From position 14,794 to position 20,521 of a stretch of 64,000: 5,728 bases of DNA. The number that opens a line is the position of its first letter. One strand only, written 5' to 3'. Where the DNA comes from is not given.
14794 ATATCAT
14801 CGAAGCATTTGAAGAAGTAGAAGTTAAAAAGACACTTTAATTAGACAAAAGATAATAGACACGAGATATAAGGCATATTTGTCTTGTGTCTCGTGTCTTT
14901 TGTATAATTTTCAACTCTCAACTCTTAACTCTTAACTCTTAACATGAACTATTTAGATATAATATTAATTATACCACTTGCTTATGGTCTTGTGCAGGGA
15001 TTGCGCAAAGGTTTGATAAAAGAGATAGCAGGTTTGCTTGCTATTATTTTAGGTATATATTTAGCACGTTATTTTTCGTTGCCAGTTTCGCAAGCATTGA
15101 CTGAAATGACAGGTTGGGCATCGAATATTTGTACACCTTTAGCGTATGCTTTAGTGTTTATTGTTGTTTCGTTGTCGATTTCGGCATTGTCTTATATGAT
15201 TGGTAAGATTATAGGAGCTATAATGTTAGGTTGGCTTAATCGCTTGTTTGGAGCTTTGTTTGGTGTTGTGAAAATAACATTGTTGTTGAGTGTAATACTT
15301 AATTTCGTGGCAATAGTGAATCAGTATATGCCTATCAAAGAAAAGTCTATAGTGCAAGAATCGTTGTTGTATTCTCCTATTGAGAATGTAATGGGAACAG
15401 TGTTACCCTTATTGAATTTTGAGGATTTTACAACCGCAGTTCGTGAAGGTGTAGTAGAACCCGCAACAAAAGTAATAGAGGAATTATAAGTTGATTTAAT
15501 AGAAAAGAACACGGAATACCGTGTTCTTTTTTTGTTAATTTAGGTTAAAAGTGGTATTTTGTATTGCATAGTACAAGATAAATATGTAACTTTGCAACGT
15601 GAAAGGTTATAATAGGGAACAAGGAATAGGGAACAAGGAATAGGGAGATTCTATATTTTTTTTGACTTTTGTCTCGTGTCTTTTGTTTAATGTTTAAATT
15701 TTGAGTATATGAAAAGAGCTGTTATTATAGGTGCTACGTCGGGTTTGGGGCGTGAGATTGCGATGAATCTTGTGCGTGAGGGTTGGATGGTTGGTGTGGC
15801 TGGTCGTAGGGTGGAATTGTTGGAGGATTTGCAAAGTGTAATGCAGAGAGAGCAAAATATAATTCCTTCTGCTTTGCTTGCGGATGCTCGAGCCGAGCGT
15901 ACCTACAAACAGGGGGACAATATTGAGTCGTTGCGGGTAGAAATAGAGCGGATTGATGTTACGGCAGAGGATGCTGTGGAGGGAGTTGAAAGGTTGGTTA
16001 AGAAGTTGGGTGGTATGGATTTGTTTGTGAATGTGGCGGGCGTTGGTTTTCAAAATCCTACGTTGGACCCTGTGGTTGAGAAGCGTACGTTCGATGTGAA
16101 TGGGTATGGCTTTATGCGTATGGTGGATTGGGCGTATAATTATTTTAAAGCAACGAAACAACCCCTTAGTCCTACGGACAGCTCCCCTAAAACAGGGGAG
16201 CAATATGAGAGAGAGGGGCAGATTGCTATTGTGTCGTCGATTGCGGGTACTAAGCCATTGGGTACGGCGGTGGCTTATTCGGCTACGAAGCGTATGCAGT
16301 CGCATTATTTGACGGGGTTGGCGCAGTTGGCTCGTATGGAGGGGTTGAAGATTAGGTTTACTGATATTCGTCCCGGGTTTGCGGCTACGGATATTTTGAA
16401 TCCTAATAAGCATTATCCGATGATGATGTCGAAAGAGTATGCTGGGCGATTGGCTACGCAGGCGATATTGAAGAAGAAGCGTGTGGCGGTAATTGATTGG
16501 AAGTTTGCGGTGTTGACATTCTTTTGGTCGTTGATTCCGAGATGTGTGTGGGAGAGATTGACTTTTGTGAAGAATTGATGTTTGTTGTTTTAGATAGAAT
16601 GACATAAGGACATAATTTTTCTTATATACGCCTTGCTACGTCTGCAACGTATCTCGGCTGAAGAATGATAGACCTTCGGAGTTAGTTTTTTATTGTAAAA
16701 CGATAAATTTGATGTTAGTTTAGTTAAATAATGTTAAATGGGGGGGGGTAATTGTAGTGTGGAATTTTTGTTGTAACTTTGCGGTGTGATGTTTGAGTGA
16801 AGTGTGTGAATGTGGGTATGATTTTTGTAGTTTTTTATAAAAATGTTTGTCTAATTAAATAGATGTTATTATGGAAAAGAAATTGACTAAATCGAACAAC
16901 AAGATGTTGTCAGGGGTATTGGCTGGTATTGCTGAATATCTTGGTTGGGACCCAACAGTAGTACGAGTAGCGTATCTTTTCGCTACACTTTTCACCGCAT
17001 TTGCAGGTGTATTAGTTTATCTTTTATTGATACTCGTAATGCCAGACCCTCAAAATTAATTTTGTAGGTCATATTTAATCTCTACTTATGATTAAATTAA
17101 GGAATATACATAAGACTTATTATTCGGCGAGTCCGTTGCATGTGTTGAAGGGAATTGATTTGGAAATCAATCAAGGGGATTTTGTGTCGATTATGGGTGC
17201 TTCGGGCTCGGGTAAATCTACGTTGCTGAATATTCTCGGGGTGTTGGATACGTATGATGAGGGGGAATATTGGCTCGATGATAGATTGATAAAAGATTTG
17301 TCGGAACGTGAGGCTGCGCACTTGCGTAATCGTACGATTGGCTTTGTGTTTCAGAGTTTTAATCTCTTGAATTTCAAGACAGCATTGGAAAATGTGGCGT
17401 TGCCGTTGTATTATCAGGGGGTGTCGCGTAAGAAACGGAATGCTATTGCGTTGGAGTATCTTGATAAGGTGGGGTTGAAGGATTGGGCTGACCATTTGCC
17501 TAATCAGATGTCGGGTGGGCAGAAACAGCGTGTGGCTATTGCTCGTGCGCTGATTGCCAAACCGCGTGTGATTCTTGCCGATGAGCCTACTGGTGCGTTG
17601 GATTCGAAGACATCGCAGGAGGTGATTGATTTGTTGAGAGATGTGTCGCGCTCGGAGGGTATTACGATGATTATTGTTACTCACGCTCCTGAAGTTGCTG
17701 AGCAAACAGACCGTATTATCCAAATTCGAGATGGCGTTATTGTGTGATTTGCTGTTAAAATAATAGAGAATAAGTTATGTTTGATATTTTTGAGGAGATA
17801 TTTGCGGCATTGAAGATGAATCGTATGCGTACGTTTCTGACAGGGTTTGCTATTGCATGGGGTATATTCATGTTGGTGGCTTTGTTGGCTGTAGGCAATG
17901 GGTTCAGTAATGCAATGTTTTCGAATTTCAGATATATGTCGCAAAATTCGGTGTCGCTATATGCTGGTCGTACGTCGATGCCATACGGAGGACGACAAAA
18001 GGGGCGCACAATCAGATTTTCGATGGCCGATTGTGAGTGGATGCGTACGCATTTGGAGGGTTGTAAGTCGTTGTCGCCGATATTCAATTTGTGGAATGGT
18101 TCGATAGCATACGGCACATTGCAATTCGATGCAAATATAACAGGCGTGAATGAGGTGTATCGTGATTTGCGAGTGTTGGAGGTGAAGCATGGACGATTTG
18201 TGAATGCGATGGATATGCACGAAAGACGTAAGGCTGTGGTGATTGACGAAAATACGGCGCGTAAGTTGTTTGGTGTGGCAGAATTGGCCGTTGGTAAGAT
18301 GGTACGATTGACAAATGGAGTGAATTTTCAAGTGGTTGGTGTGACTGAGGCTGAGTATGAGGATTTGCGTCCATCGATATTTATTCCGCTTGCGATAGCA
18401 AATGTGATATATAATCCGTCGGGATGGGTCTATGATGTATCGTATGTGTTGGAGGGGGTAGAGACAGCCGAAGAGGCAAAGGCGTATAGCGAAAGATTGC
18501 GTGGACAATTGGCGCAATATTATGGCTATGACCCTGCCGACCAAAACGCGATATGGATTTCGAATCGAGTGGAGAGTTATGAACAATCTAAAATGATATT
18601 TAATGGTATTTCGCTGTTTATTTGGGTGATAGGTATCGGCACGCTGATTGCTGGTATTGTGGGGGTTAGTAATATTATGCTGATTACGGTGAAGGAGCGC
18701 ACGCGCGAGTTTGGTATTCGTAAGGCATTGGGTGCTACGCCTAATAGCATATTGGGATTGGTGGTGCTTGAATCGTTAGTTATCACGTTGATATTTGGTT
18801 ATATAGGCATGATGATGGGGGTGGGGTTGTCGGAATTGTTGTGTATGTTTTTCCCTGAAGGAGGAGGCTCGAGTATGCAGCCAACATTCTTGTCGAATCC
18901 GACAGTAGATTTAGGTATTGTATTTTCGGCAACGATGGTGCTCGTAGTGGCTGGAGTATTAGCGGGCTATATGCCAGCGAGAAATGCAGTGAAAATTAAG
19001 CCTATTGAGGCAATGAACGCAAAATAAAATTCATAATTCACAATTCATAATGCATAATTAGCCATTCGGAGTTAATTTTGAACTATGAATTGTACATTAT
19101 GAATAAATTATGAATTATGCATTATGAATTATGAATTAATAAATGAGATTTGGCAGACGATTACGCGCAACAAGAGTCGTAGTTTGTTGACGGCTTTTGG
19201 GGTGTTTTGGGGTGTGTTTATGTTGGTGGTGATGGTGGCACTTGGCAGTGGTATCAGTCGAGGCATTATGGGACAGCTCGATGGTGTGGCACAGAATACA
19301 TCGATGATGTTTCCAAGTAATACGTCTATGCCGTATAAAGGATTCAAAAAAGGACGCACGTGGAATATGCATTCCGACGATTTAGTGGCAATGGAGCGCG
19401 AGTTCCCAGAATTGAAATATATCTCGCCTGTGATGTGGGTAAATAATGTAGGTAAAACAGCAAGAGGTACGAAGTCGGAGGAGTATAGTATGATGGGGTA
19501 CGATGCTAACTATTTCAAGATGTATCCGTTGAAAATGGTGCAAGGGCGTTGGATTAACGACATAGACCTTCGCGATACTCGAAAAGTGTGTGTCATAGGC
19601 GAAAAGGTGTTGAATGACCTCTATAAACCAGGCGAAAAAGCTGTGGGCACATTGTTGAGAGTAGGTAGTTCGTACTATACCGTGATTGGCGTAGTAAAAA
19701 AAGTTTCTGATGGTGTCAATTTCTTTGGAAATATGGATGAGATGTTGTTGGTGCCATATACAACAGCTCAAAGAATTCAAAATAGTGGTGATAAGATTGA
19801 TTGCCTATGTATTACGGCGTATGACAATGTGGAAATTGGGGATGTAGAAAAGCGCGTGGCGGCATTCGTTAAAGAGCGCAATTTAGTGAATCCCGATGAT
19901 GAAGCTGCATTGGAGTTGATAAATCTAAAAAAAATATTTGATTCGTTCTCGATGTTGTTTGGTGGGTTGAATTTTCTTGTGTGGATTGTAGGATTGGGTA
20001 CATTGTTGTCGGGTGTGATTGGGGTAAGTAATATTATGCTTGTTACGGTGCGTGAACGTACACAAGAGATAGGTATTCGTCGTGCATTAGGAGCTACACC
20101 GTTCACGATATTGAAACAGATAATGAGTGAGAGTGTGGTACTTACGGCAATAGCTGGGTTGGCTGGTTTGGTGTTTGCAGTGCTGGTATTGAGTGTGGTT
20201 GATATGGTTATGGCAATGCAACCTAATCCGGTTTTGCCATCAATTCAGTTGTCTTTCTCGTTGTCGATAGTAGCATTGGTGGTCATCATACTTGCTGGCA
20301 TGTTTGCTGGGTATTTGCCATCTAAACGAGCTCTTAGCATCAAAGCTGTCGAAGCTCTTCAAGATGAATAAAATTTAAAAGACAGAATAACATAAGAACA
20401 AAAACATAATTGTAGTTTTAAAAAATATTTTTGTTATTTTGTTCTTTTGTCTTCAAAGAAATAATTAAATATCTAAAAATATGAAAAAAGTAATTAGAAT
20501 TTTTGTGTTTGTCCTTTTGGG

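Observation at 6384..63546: Intergenic DNA is built almost entirely from phase-locked tandem heptanucleotide arrays of at least eight families (STRR-like architecture in a Bacteroidota genome)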

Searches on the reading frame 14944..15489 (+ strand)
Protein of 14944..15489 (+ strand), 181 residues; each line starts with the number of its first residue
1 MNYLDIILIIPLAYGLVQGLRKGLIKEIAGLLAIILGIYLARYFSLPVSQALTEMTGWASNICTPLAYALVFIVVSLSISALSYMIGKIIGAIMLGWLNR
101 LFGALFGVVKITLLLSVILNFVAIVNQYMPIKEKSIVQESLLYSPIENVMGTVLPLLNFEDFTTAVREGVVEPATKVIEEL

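Call 9: find_encoding_contigs(protein=window:14944-15489:+, flank=3000, max_places=10)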
Protein window:14944-15489:+ (181 aa): 23 contigs read that carry it; 10 places shown.
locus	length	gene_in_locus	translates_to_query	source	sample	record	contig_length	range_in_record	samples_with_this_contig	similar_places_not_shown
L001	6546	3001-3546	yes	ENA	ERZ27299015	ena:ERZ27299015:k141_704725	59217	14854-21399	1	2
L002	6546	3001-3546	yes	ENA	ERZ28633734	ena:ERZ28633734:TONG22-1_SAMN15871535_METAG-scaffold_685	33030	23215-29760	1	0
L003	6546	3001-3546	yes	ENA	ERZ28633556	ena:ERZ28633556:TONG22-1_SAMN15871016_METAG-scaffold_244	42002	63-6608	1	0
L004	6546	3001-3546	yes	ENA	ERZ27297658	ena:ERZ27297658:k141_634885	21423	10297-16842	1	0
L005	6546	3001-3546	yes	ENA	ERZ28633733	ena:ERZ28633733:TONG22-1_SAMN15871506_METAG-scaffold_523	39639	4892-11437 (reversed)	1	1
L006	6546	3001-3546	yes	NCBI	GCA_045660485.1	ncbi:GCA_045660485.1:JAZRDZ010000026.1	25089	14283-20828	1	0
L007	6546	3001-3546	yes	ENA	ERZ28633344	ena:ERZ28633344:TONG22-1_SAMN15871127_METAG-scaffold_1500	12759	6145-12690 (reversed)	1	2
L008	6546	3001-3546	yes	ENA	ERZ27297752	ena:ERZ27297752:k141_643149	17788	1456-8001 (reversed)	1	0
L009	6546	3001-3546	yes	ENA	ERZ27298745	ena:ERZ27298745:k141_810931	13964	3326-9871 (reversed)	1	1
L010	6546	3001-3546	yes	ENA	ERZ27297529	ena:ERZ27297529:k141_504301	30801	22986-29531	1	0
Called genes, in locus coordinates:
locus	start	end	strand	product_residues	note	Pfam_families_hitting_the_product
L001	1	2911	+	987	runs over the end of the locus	PF04760:IF2_N, PF00009:GTP_EFTU, PF01926:MMR_HSR1, PF22042:EF-G_D2, PF11987:IF-2, PF03144:GTP_EFTU_D2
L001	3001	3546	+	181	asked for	-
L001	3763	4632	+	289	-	PF00106:adh_short, PF13561:adh_short_C2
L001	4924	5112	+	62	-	PF04024:PspC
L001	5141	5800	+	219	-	PF00005:ABC_tran, PF02463:SMC_N (weak), PF13304:AAA_21 (faint)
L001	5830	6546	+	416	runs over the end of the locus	PF12704:MacB_PCD, PF02687:FtsX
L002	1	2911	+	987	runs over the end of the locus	PF04760:IF2_N, PF00009:GTP_EFTU, PF01926:MMR_HSR1, PF22042:EF-G_D2, PF11987:IF-2, PF03144:GTP_EFTU_D2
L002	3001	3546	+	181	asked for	-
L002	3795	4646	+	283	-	PF00106:adh_short, PF13561:adh_short_C2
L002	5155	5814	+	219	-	PF00005:ABC_tran, PF02463:SMC_N (weak), PF13304:AAA_21 (faint)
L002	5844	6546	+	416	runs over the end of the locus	PF12704:MacB_PCD, PF02687:FtsX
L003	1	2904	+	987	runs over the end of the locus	PF04760:IF2_N, PF00009:GTP_EFTU, PF01926:MMR_HSR1, PF22042:EF-G_D2, PF11987:IF-2, PF03144:GTP_EFTU_D2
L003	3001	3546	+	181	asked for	-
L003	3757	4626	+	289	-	PF00106:adh_short, PF13561:adh_short_C2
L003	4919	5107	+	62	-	PF04024:PspC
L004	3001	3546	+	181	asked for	-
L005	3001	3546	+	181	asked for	-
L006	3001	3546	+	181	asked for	-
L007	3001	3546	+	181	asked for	-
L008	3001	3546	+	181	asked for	-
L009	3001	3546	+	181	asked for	-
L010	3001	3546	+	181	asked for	-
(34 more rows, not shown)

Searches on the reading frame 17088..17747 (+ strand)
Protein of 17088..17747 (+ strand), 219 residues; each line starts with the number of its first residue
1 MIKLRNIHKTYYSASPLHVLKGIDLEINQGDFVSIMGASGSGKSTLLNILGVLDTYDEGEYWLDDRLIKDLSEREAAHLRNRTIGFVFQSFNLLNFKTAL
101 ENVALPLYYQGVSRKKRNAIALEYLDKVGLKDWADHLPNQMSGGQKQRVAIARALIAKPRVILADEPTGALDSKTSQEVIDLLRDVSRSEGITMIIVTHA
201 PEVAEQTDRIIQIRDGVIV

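Call 40: find_encoding_contigs(protein=window:17088-17747:+, flank=10000, max_places=10)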
Protein window:17088-17747:+ (219 aa): 4 contigs read that carry it; 4 places shown.
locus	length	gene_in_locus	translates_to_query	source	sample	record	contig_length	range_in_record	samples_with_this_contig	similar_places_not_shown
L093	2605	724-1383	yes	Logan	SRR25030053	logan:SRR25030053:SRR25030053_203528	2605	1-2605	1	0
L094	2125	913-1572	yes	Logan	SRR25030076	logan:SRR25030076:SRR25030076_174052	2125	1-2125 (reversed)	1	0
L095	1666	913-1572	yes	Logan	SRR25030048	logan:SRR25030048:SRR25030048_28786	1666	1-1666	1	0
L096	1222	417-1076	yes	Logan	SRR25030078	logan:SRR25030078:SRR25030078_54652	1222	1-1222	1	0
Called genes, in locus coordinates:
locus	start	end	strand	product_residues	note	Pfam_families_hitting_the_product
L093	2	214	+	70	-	?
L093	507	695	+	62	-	PF04024:PspC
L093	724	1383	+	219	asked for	PF00005:ABC_tran, PF02463:SMC_N (weak), PF13304:AAA_21 (faint)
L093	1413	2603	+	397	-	?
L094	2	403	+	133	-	?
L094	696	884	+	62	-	PF04024:PspC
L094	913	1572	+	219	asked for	PF00005:ABC_tran, PF02463:SMC_N (weak), PF13304:AAA_21 (faint)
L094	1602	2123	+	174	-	?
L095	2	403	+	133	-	?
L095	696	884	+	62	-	PF04024:PspC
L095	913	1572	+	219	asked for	PF00005:ABC_tran, PF02463:SMC_N (weak), PF13304:AAA_21 (faint)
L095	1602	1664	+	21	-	?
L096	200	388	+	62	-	PF04024:PspC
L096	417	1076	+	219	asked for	PF00005:ABC_tran, PF02463:SMC_N (weak), PF13304:AAA_21 (faint)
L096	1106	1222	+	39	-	?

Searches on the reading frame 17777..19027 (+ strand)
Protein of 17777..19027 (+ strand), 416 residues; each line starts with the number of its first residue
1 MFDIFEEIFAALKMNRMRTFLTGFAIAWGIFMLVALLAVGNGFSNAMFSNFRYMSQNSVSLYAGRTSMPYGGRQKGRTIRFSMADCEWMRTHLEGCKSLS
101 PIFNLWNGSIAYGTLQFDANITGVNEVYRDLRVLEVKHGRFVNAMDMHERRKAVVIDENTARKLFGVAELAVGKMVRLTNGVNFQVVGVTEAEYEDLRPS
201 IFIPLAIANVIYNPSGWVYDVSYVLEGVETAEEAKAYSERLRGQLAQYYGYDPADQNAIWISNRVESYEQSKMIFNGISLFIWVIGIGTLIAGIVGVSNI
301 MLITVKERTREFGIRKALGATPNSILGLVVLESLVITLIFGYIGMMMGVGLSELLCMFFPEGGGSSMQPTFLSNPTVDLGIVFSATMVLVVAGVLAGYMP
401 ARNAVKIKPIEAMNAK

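Call 76: search_protein_families(library=pfam, proteins=[window:17777-19027:+])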
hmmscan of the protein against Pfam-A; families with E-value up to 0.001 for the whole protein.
window:17777-19027:+ (416 aa): 2 families
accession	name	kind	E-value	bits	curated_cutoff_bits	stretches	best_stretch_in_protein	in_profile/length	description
PF12704.14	MacB_PCD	-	4.6e-28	99.3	27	1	19-236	1-202/207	MacB-like periplasmic core domain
PF02687.27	FtsX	-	1.4e-15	57.9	25.5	1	284-409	2-120/120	FtsX-like permease C-terminal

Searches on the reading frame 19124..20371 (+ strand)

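Call 76: search_protein_families(library=pfam, proteins=[window:19124-20371:+])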
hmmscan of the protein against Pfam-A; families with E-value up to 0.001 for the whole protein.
window:19124-20371:+ (415 aa): 2 families
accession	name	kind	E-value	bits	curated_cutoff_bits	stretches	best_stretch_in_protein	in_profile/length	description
PF12704.14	MacB_PCD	-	2.4e-36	126.4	27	1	20-247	1-206/207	MacB-like periplasmic core domain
PF02687.27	FtsX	-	7.5e-18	65.2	25.5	1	288-406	2-118/120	FtsX-like permease C-terminal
